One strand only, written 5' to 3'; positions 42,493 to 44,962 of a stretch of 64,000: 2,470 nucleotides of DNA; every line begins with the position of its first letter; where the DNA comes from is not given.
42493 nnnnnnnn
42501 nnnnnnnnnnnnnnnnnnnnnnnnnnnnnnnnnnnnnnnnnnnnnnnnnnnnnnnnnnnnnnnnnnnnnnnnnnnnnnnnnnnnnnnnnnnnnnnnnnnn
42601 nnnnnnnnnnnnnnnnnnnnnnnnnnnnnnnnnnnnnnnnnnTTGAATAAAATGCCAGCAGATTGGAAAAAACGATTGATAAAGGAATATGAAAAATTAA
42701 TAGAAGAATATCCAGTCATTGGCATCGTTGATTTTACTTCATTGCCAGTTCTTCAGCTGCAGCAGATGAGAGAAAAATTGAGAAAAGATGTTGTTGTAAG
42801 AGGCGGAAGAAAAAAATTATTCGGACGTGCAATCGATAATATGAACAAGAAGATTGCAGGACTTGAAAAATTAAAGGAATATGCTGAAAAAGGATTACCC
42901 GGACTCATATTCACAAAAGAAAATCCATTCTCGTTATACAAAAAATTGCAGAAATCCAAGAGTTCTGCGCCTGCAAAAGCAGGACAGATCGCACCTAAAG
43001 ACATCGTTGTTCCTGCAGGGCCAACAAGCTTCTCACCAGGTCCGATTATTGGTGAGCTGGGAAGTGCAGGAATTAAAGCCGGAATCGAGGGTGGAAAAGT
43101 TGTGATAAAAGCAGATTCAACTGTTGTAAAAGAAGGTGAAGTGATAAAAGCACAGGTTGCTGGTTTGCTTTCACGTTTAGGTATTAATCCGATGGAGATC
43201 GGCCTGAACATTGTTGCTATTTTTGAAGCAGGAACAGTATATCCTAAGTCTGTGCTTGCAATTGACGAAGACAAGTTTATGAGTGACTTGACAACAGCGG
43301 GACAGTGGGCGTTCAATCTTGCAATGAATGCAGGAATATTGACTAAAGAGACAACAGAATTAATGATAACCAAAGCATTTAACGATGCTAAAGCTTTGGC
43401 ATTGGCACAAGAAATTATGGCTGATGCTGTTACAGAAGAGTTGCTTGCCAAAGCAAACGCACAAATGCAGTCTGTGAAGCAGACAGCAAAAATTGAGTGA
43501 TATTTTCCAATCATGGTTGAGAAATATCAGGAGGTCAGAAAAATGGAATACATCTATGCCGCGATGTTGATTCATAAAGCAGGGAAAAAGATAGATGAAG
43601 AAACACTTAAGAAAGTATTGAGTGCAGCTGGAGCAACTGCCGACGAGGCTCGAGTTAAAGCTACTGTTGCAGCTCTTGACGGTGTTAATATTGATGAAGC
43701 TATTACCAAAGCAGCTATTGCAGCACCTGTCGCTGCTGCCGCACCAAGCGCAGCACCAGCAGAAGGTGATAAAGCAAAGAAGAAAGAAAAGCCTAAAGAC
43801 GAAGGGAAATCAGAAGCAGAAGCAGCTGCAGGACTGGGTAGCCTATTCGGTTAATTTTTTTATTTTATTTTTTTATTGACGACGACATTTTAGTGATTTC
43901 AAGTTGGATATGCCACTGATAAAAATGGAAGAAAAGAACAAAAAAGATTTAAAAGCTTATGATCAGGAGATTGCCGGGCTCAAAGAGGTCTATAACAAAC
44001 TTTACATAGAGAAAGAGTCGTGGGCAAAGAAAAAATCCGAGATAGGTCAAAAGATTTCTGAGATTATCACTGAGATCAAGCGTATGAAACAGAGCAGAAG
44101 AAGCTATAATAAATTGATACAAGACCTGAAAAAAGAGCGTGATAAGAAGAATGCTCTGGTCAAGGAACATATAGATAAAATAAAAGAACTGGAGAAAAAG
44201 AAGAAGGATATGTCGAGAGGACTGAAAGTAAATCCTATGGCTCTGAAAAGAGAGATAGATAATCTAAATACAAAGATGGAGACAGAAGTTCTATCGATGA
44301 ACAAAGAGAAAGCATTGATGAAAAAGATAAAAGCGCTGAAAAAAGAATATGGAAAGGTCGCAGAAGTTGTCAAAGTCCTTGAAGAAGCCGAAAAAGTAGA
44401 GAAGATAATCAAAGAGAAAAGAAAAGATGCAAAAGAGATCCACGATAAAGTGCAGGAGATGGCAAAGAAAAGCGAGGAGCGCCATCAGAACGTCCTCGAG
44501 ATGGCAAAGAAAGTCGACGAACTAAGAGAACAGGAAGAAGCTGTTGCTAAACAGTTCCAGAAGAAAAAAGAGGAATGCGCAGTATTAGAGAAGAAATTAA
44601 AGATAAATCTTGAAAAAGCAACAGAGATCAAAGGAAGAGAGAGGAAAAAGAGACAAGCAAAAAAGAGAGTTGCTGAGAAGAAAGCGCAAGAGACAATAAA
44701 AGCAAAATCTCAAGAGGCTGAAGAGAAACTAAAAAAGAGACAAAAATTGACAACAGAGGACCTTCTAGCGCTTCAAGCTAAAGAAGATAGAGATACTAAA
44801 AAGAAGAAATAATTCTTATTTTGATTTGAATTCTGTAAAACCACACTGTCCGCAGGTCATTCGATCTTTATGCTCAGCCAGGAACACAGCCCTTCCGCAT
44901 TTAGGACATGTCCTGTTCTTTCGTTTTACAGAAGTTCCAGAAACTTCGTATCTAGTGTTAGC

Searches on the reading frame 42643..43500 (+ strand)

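Call 41: search_protein_families(library=ncbifam, proteins=[window:42643-43500:+], max_evalue=0.00001)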
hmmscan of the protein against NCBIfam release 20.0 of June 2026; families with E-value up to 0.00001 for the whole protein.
window:42643-43500:+ (285 aa): 7 families
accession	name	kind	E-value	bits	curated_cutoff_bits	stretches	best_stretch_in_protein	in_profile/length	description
NF003098.0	PRK04019.1-5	equivalog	4.7e-100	335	331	1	4-282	7-281/336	50S ribosomal protein L10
NF003096.0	PRK04019.1-2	equivalog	2.9e-88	296.2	479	1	6-282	10-287/338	50S ribosomal protein L10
NF003099.0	PRK04019.2-2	equivalog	2.5e-74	250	341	1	4-283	10-287/293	50S ribosomal protein L10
NF003097.0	PRK04019.1-4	equivalog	5.6e-72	242.7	547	1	7-279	14-282/353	50S ribosomal protein L10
NF003095.0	PRK04019.1-1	equivalog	3.3e-57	194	381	1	3-278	11-282/339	50S ribosomal protein L10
NF003100.0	PRK04019.2-3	equivalog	1.8e-39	136.2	585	1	7-274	6-270/314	50S ribosomal protein L10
NF000955.1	PRK00099.1-1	equivalog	4.6e-08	33.1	85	1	9-107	3-96/168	50S ribosomal protein L10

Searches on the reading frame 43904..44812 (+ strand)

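Call 66: search_protein_families(library=pfam, proteins=[window:43904-44812:+], max_evalue=0.001)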
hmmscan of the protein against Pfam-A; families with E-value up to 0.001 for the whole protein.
window:43904-44812:+ (302 aa): 1 family
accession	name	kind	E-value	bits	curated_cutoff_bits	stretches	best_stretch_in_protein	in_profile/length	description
PF23435.1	DUF7121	-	1.8e-13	51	29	1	2-292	23-303/307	Family of unknown function (DUF7121)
